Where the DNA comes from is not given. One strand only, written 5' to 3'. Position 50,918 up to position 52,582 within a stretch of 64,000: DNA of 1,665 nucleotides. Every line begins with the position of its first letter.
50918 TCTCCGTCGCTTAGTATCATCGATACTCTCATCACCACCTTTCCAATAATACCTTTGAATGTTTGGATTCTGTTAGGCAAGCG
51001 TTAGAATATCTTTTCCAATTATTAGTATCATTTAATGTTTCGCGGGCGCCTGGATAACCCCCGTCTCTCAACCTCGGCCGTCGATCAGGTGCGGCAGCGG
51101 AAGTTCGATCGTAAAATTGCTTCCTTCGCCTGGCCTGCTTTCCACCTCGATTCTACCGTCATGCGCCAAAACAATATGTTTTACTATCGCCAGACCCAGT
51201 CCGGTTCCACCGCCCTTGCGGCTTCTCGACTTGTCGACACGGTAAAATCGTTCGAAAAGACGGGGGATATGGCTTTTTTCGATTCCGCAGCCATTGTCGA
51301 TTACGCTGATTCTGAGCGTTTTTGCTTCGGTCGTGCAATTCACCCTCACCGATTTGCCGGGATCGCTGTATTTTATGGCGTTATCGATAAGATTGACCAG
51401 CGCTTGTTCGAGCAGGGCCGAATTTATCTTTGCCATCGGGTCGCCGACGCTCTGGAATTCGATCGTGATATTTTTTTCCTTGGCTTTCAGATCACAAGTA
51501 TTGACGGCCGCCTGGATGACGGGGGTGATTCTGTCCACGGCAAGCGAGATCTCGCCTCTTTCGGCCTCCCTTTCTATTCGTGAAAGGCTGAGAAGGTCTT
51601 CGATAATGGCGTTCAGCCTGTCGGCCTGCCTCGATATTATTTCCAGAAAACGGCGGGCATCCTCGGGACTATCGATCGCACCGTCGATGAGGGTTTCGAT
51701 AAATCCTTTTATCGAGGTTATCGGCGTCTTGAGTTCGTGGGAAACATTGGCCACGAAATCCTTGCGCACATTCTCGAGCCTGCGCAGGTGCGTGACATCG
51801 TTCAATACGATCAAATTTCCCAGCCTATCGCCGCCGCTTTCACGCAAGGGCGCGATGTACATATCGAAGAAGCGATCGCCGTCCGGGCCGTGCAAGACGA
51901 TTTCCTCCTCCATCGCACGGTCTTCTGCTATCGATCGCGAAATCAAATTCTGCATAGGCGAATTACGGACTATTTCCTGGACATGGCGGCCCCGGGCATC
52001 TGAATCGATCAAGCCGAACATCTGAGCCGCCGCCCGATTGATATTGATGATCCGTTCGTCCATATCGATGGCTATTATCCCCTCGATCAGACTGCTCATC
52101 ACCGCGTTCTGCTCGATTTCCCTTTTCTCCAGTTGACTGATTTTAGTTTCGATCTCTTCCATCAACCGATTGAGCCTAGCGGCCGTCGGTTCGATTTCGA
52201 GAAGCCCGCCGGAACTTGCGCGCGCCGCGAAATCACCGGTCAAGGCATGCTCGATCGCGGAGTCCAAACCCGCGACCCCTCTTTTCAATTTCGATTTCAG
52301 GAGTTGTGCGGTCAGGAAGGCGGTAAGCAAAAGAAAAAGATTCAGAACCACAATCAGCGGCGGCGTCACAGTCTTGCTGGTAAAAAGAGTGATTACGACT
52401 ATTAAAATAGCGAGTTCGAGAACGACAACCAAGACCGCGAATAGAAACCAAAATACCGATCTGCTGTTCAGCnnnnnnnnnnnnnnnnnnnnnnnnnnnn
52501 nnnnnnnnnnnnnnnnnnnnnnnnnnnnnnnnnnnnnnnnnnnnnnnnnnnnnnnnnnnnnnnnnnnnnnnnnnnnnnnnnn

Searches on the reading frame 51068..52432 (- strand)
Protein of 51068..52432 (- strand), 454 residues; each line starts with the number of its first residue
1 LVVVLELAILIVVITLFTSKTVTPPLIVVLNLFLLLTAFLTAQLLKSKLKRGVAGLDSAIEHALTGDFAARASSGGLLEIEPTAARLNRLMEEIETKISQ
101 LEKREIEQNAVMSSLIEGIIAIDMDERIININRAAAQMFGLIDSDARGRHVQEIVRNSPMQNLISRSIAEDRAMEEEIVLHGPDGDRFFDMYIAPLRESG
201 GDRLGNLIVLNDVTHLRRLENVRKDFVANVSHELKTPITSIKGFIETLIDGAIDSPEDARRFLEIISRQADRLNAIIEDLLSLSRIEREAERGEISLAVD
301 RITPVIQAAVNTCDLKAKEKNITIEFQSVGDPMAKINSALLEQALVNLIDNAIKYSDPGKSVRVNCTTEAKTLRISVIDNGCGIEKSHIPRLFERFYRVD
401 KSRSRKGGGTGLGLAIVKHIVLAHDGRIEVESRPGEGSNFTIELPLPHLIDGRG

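Call 69: search_protein_families(library=ncbifam, proteins=[window:51068-52432:-], max_evalue=0.001)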
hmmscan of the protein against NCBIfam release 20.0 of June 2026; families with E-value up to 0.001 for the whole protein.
window:51068-52432:- (454 aa): 92 families (the best 25 are shown)
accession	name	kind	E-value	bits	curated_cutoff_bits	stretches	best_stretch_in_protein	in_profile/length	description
NF046044.1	PnpS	equivalog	1.5e-116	389.6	400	1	60-445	9-390/390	two-component system histidine kinase PnpS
TIGR02966.1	phoR_proteo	equivalog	9.7e-96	320.7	334.2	1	109-443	9-332/333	phosphate regulon sensor histidine kinase PhoR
NF033092.0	HK_WalK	equivalog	1e-89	301.7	725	1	31-446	184-594/594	cell wall metabolism sensor histidine kinase WalK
NF033093.1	HK_VicK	exception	5.8e-65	219.7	680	1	26-446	14-435/448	cell wall metabolism sensor histidine kinase VicK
NF008235.0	PRK11006.1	equivalog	3e-62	210.9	390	1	113-446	105-423/431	phosphate regulon sensor histidine kinase PhoR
NF008468.0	PRK11360.1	equivalog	6.5e-61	206.4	646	1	83-446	245-608/616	two-component system sensor histidine kinase AtoS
NF053855.1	HisKinPhoRBctds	equivalog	7e-57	193.1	500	1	208-443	346-580/583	two-component system sensor histidine kinase PhoR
NF047874.1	MASE3_PAS_HK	subfamily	8.1e-57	193.4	560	1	14-448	193-626/655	MASE3 domain-containing sensor histidine kinase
NF045911.1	TCSHisKinNblS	equivalog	3e-53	181.1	1000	1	18-445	178-619/621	two-component system sensor histidine kinase NblS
NF041735.1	hist_kin_RppB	equivalog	1.9e-51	175.2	400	1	224-445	217-438/438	two-component system sensor histidine kinase RppB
NF008312.0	PRK11100.1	equivalog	8.8e-50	169.9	356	1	224-445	257-473/477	two-component system sensor histidine kinase CreC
NF040691.1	MtrAB_MtrB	equivalog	2.4e-49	168.7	450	1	211-446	259-492/507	MtrAB system histidine kinase MtrB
NF012163.2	BaeS_SmeS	equivalog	8.9e-49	166.6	500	1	200-445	215-457/457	sensor histidine kinase efflux regulator BaeS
TIGR01386.1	cztS_silS_copS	subfamily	5e-43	147.7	292.55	1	216-445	231-457/457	heavy metal sensor histidine kinase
NF033091.0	HK_VanS_ACDEFG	equivalog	8.6e-43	146.5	400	1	220-445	71-293/293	vancomycin resistance histidine kinase VanS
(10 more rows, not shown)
